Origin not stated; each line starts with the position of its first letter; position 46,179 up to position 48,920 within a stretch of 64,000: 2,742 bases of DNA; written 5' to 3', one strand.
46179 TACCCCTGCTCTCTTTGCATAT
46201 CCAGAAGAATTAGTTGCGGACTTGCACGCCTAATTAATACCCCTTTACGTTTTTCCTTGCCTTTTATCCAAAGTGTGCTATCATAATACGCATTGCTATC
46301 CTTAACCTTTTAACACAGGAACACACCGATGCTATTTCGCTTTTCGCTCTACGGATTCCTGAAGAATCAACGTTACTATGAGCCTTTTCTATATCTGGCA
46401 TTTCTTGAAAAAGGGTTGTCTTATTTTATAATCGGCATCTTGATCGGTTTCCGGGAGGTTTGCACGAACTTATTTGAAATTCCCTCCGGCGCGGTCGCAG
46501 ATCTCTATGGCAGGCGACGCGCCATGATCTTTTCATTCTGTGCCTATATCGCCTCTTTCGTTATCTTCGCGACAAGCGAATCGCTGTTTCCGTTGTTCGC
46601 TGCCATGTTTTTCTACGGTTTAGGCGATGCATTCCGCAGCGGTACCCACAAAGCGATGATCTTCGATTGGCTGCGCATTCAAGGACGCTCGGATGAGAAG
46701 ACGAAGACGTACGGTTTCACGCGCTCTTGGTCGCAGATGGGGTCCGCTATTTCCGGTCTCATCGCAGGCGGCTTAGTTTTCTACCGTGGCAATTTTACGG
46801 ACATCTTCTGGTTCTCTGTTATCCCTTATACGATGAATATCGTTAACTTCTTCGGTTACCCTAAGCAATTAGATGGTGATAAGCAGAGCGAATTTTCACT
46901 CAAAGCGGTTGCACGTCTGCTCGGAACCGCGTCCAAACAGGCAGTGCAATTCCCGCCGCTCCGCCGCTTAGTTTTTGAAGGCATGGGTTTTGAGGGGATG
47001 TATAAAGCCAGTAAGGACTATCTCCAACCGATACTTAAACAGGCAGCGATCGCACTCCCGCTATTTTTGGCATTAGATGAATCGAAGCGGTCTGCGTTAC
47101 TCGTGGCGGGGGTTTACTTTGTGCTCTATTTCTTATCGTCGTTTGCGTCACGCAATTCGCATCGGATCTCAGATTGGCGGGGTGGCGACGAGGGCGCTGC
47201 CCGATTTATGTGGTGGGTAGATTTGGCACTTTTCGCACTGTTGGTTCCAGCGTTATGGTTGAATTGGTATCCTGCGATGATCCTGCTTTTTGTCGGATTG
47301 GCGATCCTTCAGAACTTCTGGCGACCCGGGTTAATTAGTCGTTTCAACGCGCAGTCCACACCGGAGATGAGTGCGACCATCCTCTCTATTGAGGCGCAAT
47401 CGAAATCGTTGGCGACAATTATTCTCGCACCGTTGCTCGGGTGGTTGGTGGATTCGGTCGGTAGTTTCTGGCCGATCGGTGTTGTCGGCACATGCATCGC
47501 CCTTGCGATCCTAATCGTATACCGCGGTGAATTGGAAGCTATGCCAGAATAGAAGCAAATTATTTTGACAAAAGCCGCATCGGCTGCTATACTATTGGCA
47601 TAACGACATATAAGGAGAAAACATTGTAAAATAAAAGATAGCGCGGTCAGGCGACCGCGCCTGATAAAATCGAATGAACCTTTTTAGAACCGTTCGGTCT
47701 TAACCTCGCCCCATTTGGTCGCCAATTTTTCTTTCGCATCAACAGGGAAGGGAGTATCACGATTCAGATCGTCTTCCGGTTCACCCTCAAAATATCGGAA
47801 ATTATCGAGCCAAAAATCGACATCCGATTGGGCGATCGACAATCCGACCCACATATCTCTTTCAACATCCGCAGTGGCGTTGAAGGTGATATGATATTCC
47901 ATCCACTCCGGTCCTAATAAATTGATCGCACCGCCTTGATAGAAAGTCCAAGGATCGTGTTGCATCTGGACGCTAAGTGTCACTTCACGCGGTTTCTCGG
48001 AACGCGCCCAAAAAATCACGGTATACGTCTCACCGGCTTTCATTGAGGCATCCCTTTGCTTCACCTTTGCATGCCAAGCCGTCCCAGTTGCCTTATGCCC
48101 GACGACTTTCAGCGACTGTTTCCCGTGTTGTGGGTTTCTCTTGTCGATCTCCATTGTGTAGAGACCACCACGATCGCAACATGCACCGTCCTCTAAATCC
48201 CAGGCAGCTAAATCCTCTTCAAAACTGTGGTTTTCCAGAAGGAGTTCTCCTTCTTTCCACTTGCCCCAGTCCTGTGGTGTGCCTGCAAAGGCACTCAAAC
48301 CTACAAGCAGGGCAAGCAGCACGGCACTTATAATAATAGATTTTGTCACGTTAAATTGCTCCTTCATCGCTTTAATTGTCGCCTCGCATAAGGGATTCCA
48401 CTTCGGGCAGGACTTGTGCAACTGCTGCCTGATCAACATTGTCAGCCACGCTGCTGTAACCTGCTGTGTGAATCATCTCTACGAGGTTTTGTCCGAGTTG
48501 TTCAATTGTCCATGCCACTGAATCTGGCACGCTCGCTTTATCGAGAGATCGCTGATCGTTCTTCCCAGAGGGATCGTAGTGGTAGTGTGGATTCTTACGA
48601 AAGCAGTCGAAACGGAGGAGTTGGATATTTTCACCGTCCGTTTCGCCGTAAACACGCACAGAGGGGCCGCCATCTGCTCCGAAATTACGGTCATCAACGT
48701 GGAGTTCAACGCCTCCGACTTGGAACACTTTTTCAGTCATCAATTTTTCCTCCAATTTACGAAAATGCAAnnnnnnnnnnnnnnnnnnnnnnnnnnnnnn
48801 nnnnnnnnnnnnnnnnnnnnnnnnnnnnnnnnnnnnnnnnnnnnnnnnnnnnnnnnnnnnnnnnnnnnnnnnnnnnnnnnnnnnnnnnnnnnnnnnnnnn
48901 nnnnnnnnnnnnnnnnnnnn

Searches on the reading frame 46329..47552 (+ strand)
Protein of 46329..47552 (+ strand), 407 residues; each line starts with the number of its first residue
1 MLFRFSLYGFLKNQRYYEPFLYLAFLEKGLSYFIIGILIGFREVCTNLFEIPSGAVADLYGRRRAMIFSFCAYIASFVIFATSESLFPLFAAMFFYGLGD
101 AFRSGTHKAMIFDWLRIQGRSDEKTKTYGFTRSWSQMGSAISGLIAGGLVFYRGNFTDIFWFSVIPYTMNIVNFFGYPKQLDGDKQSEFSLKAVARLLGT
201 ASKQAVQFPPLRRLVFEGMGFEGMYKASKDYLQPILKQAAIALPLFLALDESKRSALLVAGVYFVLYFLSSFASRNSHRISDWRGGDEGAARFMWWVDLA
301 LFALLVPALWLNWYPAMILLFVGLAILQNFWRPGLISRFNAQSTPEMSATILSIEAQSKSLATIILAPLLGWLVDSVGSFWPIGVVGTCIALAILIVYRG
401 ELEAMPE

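Call 11: search_protein_families(library=pfam, proteins=[window:46329-47552:+], max_evalue=0.00001)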
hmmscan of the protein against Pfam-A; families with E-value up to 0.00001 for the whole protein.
window:46329-47552:+ (407 aa): 1 family
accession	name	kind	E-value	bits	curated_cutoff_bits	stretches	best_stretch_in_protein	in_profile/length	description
PF07690.21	MFS_1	-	3.2e-16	59.6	33.4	1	27-327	26-307/347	Major Facilitator Superfamily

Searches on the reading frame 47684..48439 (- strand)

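Call 11: search_protein_families(library=pfam, proteins=[window:47684-48439:-], max_evalue=0.00001)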
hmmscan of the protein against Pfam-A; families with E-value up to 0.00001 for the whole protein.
window:47684-48439:- (251 aa): 1 family
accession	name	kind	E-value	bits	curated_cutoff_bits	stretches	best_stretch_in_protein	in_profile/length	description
PF02018.23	CBM_4_9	-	6.2e-14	53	25.9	1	67-192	3-122/136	Carbohydrate binding domain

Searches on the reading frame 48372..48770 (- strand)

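Call 29: search_protein_families(library=pfam, proteins=[window:48372-48770:-], max_evalue=0.001)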
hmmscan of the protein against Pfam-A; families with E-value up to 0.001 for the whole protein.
window:48372-48770:- (132 aa): 1 family
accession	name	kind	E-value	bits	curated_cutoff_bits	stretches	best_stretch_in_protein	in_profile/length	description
PF24777.1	DUF7700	-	1.7e-38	131.4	25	1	16-127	2-114/115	Domain of unknown function (DUF7700)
